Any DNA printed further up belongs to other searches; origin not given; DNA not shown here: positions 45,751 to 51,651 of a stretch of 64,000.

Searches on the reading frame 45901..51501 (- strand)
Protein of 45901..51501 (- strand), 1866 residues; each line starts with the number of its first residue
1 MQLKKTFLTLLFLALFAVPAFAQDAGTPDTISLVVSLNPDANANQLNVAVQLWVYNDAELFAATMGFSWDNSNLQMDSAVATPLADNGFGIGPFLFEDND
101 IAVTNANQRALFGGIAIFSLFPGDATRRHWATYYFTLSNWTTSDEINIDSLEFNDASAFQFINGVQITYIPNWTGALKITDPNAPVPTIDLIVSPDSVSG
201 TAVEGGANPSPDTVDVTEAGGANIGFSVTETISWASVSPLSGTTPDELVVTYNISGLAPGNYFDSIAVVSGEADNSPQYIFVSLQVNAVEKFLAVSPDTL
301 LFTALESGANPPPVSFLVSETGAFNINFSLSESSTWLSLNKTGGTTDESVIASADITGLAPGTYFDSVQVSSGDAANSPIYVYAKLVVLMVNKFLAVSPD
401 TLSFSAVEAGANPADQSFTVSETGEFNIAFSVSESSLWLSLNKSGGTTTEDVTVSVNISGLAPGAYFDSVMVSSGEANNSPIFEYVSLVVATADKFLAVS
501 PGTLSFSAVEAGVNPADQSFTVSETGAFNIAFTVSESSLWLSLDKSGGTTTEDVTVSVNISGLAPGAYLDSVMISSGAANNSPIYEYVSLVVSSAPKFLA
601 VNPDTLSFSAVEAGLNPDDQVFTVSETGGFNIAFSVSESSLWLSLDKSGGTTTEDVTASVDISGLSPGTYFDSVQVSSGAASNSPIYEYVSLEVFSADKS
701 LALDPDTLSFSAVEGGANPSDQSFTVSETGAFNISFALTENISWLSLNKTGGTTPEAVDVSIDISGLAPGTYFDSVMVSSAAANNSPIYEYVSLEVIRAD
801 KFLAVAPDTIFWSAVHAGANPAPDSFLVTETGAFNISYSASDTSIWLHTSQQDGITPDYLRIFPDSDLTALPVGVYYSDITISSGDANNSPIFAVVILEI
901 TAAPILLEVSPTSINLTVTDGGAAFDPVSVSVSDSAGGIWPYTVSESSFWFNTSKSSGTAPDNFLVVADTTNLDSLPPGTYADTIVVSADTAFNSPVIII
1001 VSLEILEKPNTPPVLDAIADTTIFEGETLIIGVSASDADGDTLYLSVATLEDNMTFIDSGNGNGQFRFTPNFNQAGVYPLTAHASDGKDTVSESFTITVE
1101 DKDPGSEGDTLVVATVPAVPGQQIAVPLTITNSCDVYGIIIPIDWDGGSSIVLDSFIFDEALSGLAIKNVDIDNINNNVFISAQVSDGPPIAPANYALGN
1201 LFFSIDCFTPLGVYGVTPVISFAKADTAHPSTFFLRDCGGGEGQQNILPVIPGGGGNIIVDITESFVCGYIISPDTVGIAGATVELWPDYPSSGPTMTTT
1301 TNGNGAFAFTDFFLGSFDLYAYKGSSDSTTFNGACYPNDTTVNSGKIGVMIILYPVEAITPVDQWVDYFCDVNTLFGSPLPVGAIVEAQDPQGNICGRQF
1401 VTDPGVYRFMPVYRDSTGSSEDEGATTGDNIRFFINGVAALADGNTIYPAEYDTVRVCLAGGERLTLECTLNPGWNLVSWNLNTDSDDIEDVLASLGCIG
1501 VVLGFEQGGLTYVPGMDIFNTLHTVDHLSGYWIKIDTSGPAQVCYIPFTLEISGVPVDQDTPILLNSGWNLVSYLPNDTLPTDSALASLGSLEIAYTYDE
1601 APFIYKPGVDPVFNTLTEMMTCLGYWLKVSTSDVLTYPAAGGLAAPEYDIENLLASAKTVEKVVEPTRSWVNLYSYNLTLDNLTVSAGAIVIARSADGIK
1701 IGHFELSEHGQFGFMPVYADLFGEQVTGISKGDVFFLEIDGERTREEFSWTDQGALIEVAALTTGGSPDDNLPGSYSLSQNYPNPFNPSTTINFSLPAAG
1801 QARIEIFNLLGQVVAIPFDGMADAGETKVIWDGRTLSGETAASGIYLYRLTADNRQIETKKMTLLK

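Call 85: search_protein_families(library=pfam, proteins=[window:45901-51501:-], max_evalue=0.00001)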
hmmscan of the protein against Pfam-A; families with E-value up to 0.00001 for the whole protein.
window:45901-51501:- (1866 aa): 6 families
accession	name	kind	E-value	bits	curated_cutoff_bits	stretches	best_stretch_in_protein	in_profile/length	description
PF19190.6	BACON_2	-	1.1e-47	160.3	25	2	395-476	2-85/94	Viral BACON domain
PF18962.6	Por_Secre_tail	-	5e-15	56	27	1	1782-1862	2-73/75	Secretion system C-terminal sorting domain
PF18573.7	BclA_C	-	3.4e-11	43.6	38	0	512-539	32-59/128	BclA C-terminal domain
PF17963.7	Big_9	-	1.2e-06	29.8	23.6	1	1010-1098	1-89/89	Bacterial Ig domain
PF17892.7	Cadherin_5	-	1.5e-06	28.4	26.5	1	1022-1099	15-97/98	Cadherin-like domain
PF13860.13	FlgD_ig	-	2.1e-06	28.1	27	0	1796-1854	18-77/79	FlgD Ig-like domain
